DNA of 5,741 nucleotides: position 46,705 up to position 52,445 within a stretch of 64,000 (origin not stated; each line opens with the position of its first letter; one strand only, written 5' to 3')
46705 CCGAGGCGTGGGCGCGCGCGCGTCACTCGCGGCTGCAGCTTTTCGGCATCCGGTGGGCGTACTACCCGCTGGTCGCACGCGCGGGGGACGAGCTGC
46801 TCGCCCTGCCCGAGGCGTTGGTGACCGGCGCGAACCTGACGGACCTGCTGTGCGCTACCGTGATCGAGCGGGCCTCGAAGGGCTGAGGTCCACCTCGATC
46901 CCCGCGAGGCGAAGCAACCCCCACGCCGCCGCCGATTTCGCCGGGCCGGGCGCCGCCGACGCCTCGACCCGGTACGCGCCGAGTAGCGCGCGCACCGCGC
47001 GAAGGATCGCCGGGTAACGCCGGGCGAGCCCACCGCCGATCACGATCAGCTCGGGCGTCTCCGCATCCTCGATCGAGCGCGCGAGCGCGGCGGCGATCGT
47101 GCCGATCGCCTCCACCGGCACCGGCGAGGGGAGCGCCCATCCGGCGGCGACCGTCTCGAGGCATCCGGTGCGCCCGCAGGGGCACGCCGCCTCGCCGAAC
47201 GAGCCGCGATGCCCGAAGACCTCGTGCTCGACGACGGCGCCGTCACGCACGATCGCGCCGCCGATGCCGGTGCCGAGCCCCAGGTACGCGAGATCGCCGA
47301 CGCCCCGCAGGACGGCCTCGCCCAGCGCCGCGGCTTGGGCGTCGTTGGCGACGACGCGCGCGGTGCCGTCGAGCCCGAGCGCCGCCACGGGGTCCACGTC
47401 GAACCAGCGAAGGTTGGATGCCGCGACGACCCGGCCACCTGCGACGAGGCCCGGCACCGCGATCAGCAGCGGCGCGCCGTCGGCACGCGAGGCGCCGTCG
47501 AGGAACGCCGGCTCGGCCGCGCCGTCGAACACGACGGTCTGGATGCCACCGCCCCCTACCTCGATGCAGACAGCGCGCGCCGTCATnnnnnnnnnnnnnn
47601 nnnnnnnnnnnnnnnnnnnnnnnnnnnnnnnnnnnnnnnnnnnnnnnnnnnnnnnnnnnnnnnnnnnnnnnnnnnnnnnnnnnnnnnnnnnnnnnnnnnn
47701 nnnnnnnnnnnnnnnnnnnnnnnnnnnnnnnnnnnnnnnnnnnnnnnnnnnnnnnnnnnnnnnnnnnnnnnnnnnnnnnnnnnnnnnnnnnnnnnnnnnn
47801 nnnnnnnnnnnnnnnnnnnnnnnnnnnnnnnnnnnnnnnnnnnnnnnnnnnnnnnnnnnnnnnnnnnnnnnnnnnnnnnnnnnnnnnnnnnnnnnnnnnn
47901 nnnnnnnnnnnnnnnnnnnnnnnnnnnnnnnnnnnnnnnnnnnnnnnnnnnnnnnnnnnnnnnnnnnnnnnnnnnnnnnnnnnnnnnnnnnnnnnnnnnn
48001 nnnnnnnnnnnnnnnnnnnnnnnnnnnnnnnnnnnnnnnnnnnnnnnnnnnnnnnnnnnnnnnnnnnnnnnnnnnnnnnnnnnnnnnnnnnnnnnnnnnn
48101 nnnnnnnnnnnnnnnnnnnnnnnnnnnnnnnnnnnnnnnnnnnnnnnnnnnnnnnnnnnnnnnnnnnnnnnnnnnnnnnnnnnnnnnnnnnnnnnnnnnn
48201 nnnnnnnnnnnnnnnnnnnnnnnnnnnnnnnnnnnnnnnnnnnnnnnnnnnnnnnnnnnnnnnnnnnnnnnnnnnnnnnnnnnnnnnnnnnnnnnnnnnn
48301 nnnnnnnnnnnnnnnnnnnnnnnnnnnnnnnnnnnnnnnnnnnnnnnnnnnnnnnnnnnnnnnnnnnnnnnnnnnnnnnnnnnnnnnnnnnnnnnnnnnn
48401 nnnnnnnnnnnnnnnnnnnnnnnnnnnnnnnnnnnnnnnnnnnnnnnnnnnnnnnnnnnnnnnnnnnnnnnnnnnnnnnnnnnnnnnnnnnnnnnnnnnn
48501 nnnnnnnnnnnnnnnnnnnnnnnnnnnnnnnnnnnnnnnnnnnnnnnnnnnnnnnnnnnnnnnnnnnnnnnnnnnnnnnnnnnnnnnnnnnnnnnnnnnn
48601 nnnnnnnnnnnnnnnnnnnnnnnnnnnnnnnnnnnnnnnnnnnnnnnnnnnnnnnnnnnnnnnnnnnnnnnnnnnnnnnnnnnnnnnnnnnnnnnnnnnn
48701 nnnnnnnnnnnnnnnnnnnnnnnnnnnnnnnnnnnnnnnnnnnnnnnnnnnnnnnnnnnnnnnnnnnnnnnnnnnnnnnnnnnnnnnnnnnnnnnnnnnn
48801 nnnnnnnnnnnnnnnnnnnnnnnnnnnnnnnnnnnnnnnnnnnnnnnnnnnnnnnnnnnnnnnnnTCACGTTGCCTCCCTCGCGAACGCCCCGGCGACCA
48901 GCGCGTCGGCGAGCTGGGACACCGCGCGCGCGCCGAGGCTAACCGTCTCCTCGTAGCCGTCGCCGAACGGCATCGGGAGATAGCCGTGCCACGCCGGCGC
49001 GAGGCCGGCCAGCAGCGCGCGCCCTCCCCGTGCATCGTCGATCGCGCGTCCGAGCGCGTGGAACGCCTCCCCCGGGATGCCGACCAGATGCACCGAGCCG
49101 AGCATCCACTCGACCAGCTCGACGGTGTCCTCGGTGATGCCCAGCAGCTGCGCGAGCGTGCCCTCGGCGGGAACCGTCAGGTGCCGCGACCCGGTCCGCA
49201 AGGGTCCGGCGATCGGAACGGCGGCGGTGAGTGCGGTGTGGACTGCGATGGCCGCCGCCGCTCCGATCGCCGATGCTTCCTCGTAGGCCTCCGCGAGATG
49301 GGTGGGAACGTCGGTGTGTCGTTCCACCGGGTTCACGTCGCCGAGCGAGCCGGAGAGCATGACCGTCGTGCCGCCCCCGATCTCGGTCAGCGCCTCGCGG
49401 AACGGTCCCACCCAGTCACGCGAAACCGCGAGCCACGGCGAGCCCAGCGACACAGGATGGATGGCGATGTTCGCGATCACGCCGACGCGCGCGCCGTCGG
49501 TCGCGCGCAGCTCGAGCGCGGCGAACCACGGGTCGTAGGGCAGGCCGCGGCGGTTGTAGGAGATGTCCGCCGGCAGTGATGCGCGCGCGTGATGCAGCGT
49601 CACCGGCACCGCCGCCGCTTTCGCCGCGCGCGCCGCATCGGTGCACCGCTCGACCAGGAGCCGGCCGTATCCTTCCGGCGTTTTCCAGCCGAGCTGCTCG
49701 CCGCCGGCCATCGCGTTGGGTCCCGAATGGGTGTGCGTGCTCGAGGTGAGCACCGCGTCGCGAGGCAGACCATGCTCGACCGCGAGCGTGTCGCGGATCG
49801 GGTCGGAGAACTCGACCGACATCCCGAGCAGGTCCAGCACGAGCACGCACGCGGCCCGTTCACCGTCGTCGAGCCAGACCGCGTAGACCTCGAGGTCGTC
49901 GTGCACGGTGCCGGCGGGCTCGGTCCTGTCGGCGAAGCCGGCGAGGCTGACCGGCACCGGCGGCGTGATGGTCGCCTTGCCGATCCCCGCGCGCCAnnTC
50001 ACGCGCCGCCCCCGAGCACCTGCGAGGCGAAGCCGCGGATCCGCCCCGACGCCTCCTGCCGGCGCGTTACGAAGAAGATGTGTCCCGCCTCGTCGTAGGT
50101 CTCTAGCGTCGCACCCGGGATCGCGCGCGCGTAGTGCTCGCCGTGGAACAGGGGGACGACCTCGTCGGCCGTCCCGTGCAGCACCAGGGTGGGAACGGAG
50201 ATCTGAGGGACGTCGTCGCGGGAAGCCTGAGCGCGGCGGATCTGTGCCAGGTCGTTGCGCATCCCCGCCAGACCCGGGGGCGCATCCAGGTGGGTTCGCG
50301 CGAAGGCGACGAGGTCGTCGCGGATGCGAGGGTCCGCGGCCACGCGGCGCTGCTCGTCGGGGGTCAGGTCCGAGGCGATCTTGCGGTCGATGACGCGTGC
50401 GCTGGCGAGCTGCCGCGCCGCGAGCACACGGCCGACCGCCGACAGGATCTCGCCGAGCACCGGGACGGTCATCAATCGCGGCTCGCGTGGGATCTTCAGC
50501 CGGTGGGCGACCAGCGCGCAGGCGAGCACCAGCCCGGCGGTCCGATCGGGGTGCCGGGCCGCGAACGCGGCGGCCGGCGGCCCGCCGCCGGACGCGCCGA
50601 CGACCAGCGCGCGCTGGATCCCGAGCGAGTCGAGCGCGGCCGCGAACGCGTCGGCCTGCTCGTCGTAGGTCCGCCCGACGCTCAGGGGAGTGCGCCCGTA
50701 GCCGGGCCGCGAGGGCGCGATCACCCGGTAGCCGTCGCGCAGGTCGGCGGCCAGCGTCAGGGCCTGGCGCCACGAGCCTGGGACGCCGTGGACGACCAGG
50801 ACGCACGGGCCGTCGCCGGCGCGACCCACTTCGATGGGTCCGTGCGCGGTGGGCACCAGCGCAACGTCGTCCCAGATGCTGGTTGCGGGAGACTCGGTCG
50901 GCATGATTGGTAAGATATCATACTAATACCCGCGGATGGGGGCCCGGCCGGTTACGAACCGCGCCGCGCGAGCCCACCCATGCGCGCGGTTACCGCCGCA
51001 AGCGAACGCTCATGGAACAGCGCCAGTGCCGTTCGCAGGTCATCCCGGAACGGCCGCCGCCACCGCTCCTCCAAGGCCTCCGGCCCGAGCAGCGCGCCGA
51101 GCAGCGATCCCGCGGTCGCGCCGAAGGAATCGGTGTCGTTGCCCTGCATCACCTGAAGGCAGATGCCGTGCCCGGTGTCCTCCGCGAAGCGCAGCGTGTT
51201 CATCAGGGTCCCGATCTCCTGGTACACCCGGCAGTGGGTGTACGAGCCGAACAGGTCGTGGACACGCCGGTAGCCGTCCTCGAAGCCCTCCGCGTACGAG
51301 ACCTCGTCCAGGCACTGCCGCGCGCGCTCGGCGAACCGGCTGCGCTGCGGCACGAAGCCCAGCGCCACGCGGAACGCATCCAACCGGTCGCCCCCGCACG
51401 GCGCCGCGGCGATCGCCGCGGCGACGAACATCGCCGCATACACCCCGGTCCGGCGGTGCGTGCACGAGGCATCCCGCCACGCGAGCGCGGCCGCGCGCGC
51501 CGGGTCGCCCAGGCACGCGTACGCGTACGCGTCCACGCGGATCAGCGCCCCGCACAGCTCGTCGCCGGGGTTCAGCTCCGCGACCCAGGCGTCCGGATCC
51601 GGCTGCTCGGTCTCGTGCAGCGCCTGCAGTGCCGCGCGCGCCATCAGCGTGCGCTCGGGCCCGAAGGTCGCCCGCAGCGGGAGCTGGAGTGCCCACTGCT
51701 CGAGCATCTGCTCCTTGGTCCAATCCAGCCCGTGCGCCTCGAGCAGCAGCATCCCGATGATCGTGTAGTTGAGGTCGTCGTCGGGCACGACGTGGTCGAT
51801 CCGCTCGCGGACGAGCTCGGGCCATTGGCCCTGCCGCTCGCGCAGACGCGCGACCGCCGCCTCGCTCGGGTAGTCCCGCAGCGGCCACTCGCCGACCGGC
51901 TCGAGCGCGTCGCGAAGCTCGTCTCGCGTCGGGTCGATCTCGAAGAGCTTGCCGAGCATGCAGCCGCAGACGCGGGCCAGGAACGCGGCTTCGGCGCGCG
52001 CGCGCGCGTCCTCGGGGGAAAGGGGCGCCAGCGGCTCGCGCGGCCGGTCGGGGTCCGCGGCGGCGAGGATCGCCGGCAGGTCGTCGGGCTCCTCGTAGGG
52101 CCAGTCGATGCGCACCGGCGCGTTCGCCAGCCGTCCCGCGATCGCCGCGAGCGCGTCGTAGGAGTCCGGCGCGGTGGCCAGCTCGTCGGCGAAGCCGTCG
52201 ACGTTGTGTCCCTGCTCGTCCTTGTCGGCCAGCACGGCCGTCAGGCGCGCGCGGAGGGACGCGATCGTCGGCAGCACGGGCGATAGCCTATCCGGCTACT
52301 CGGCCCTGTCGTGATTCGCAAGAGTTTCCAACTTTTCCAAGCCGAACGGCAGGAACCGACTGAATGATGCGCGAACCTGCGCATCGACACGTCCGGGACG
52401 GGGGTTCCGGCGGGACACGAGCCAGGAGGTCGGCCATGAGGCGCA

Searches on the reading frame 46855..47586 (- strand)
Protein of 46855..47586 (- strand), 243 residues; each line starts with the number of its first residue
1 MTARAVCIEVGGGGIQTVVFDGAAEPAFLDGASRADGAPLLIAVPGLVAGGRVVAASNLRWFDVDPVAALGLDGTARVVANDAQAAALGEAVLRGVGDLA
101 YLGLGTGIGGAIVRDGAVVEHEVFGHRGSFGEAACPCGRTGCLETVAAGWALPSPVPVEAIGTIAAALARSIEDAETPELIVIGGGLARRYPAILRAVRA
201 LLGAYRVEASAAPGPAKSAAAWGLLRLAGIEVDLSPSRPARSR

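Call 23: search_protein_families(library=pfam, proteins=[window:46855-47586:-], max_evalue=0.001)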
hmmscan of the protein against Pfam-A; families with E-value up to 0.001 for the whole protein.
window:46855-47586:- (243 aa): 1 family
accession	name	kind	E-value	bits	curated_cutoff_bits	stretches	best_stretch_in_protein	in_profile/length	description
PF00480.26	ROK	-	1.1e-16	61.7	22.9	1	40-152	60-184/294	ROK family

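Call 50: search_protein_families(library=ncbifam, proteins=[window:46855-47586:-], max_evalue=0.00001)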
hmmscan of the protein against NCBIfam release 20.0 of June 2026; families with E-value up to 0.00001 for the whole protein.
window:46855-47586:- (243 aa): 5 families
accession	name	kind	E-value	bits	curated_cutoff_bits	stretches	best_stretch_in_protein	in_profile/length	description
TIGR00744.1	ROK_glcA_fam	subfamily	1.1e-12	47.9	260.35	1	43-152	64-186/318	ROK family glucokinase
NF045942.1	PolPhglucPhase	equivalog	2.5e-10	40.5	250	1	38-191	57-210/242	polyphosphate--glucose phosphotransferase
NF003461.0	PRK05082.1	subfamily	1.3e-09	37.9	283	1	76-152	99-183/291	N-acetylmannosamine kinase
NF047821.1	NactlManKinNanK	equivalog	1.8e-09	37.6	450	1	74-166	97-197/288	N-acetylmannosamine kinase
NF045551.1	GK_Pyrobac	equivalog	1.7e-07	30.9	500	1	51-154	64-175/294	ATP-dependent glucokinase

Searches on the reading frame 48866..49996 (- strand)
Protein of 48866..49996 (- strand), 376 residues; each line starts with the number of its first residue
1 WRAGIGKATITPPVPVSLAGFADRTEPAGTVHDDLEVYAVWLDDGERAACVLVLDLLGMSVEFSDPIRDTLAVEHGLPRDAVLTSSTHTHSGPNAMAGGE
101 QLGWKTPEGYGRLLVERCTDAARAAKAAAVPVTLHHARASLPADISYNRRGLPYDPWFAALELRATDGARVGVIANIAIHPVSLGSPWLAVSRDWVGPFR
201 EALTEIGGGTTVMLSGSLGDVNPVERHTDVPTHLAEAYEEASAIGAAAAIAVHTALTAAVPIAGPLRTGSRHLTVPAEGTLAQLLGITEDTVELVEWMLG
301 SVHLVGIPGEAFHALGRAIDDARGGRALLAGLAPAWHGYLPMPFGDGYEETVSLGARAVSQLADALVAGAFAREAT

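Call 50: search_protein_families(library=ncbifam, proteins=[window:48866-49996:-], max_evalue=0.00001)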
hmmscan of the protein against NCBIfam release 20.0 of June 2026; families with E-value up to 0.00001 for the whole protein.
window:48866-49996:- (376 aa): 0 families

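Call 51: search_solved_structures(query=window:48866-49996:-, max_evalue=1)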
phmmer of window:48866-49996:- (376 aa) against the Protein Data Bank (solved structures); distinct sequences matched with E-value up to 1: 1.
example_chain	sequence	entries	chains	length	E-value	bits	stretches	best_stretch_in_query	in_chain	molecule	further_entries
4wgk_A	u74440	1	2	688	0.066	15.6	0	3-94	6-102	Neutral ceramidase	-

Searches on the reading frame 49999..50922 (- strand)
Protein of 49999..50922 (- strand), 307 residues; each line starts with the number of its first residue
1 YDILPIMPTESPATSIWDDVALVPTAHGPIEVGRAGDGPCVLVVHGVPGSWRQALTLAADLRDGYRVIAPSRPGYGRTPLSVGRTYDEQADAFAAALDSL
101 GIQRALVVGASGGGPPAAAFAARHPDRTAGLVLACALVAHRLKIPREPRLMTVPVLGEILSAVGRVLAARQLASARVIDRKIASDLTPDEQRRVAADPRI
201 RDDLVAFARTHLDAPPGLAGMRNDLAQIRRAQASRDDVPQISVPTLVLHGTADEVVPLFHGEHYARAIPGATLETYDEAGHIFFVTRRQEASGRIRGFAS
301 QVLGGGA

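Call 7: search_protein_families(library=pfam, proteins=[window:49999-50922:-], max_evalue=0.001)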
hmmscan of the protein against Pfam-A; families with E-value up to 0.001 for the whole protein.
window:49999-50922:- (307 aa): 5 families
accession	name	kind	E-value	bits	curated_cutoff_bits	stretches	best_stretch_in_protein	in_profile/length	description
PF00561.26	Abhydrolase_1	-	1.9e-28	100.2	25.8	1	39-286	1-243/245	alpha/beta hydrolase fold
PF12697.13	Abhydrolase_6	-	8.7e-19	69.5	26.3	1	41-288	1-211/217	Alpha/beta hydrolase family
PF12146.15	Hydrolase_4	-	1.5e-16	60.8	27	1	40-283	6-234/239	Serine aminopeptidase, S33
PF00326.27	Peptidase_S9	-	3.8e-05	23.7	22.6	0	236-303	136-210/213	Prolyl oligopeptidase family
PF08386.16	Abhydrolase_4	-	0.00022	21.8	21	1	233-285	24-77/103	TAP-like protein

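Call 50: search_protein_families(library=ncbifam, proteins=[window:49999-50904:-], max_evalue=0.00001)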
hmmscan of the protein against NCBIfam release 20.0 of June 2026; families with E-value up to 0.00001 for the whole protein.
window:49999-50904:- (301 aa): 26 families (the best 25 are shown)
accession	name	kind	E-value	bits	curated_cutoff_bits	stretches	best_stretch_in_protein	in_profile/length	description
NF051488.1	bifunc_PcaDC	exception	1.5e-21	77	390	1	35-294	15-251/375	bifunctional 3-oxoadipate enol-lactonase/4-carboxymuconolactone decarboxylase PcaDC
TIGR02427.1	protocat_pcaD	equivalog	2e-20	73.3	255.85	2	51-130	32-112/251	3-oxoadipate enol-lactonase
NF011457.0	PRK14875.1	equivalog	2e-20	73.1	307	1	27-129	125-230/372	acetoin dehydrogenase dihydrolipoyllysine-residue acetyltransferase subunit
NF053683.1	esterase_mleBRB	exception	2.3e-16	60.2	585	1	77-276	74-259/280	BRB family alpha/beta fold macrolide esterase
TIGR01738.1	bioH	equivalog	1.7e-14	54.1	206.95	1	33-286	5-238/245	pimeloyl-ACP methyl ester esterase BioH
NF045632.1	hydroxlase_HsaD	equivalog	2.2e-14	53.1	400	1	25-284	28-279/290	4,5:9,10-diseco-3-hydroxy-5,9,17-trioxoandrosta-1(10),2-diene-4-oate hydrolase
NF052610.1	macro_16_ester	equivalog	1.4e-13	50.9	420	1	81-275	78-262/281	alpha/beta fold macrolide esterase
TIGR03056.1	bchO_mg_che_rel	equivalog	2.4e-13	49.8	172.55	1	25-284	22-268/278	alpha/beta fold hydrolase BchO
TIGR03343.1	biphenyl_bphD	equivalog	5.4e-13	48.8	462.15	1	25-128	23-132/282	2-hydroxy-6-oxo-6-phenylhexa-2,4-dienoate hydrolase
NF002873.0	PRK03204.1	equivalog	5.5e-13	48.9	466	1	23-191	25-186/286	haloalkane dehalogenase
NF050089.1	i_nPHAscl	equivalog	1.3e-12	47.4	300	1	29-129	15-116/288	intracellular short-chain-length polyhydroxyalkanoate depolymerase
NF051487.1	bifunc_PcaCD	exception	1.7e-12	47.2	430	1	228-293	346-411/413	bifunctional 4-carboxymuconolactone decarboxylase/3-oxoadipate enol-lactonase PcaCD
NF053693.1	esterase_mleCBF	exception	7.9e-12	45.1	564.5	1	220-277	205-262/279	CBF family alpha/beta fold macrolide esterase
TIGR02240.1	PHA_depoly_arom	equivalog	1.9e-11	43.9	250.6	0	233-289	204-259/276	poly(3-hydroxyalkanoate) depolymerase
TIGR03611.1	RutD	equivalog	5.5e-11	42.3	238.5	0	30-130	11-113/258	pyrimidine utilization protein D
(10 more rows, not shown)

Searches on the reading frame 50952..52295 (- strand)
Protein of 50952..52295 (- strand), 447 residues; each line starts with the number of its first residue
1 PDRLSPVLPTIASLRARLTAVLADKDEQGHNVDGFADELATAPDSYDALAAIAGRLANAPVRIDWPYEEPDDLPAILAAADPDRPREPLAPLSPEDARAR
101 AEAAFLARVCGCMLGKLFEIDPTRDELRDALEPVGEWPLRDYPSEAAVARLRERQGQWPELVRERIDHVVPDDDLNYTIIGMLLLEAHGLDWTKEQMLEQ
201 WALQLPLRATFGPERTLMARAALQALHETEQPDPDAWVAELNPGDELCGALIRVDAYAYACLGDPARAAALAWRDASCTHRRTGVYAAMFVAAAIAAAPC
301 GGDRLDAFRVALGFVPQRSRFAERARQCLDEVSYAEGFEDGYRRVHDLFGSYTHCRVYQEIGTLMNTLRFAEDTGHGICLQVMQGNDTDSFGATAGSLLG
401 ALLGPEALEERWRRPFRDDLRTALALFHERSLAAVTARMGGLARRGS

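Call 7: search_protein_families(library=pfam, proteins=[window:50952-52295:-], max_evalue=0.001)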
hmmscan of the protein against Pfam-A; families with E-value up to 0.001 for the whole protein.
window:50952-52295:- (447 aa): 1 family
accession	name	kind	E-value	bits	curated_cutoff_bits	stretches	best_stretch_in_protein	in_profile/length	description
PF03747.19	ADP_ribosyl_GH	-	9.7e-34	117.8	26.2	1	104-411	2-287/287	ADP-ribosylglycohydrolase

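Call 50: search_protein_families(library=ncbifam, proteins=[window:50952-52277:-], max_evalue=0.00001)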
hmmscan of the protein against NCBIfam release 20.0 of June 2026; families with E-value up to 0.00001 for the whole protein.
window:50952-52277:- (441 aa): 0 families
